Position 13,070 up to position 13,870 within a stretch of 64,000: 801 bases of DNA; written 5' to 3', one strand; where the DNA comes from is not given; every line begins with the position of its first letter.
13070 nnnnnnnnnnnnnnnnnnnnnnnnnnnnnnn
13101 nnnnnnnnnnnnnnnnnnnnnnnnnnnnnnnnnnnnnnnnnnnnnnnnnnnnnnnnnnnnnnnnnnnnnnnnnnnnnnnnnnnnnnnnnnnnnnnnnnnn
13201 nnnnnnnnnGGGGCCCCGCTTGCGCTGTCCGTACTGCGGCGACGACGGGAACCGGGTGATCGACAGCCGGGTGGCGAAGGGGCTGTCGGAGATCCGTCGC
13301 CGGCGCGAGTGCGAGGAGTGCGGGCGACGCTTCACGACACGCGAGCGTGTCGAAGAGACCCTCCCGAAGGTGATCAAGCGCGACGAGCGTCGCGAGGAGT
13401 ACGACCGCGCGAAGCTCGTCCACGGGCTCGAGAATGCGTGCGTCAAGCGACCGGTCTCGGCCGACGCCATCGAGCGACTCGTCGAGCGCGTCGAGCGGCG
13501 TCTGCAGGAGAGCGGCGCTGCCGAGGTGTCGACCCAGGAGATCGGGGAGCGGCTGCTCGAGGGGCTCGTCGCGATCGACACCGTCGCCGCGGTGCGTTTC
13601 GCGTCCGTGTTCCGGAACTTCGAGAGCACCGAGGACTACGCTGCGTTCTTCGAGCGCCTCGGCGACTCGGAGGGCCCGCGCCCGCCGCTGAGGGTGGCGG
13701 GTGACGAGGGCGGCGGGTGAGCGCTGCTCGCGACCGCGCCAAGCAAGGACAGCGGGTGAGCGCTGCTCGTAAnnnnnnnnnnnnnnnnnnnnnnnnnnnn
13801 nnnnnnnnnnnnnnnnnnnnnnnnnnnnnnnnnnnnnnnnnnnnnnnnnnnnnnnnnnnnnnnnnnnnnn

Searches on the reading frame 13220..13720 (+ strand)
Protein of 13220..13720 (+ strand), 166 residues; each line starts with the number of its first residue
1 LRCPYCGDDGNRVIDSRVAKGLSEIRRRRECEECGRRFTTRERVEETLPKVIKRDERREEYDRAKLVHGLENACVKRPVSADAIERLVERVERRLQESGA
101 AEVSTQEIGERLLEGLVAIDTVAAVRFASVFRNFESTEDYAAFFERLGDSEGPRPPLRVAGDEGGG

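Call 60: find_encoding_contigs(protein=window:13220-13720:+, flank=1500, max_places=10)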
Protein window:13220-13720:+ (166 aa): 1 contig read that carries it; 1 place shown.
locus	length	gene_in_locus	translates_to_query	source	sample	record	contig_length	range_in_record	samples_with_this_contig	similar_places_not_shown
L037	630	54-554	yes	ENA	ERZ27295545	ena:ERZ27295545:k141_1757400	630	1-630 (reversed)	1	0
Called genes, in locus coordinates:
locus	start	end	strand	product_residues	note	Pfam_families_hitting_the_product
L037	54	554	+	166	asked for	PF22811:Zn_ribbon_NrdR, PF03477:ATP-cone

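Call 70: find_homologous_proteins(query=window:13220-13720:+, max_evalue=1e-40)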
Query window:13220-13720:+ (166 aa): 1983 proteins with E <= 1e-40 among 8000 candidates; the best 120 are listed.
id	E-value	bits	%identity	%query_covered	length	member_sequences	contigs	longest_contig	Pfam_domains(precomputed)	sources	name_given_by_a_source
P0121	4.6e-101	354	100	100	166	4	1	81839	PF22811.3,PF03477.22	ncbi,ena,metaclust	metaclust:\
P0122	6.6e-91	321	91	100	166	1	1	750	PF22811.3,PF03477.22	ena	-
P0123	6.0e-87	308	86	100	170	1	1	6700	PF22811.3,PF03477.22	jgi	-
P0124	7.8e-86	304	87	99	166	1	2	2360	PF22811.3,PF03477.22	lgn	-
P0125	1.6e-85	303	87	98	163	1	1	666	PF22811.3,PF03477.22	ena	-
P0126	6.5e-85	301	86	100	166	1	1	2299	PF22811.3,PF03477.22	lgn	-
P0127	3.7e-83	295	84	100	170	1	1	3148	PF22811.3,PF03477.22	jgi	-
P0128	2.8e-79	283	77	100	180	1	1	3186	PF22811.3,PF03477.22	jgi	jgi:transcriptional repressor NrdR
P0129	1.9e-78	280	83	98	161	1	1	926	PF22811.3,PF03477.22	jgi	-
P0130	3.1e-78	279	79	100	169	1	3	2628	PF22811.3,PF03477.22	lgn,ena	-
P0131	3.8e-78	279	81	100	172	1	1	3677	PF22811.3,PF03477.22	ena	-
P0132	1.9e-77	277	80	100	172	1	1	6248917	PF22811.3,PF03477.22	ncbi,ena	-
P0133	4.5e-76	272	79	100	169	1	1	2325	PF22811.3,PF03477.22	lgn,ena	-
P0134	4.3e-75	269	79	100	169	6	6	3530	PF22811.3,PF03477.22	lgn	-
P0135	1.6e-73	264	76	100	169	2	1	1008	PF22811.3,PF03477.22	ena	-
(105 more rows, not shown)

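Call 71: find_encoding_contigs(protein=P0132, flank=1500, max_places=3)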
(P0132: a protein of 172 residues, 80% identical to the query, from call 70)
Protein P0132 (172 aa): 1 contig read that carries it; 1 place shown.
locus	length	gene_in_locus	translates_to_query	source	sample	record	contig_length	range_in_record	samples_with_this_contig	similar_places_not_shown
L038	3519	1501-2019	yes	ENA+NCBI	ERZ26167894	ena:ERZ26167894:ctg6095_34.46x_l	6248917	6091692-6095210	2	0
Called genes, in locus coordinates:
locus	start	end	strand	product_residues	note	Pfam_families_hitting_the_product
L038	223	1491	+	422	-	PF00464:SHMT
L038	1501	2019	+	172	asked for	PF22811:Zn_ribbon_NrdR, PF03477:ATP-cone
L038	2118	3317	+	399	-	PF00383:dCMP_cyt_deam_1, PF14437:MafB19-deam, PF01872:RibD_C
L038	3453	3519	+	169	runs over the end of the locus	PF00885:DMRL_synthase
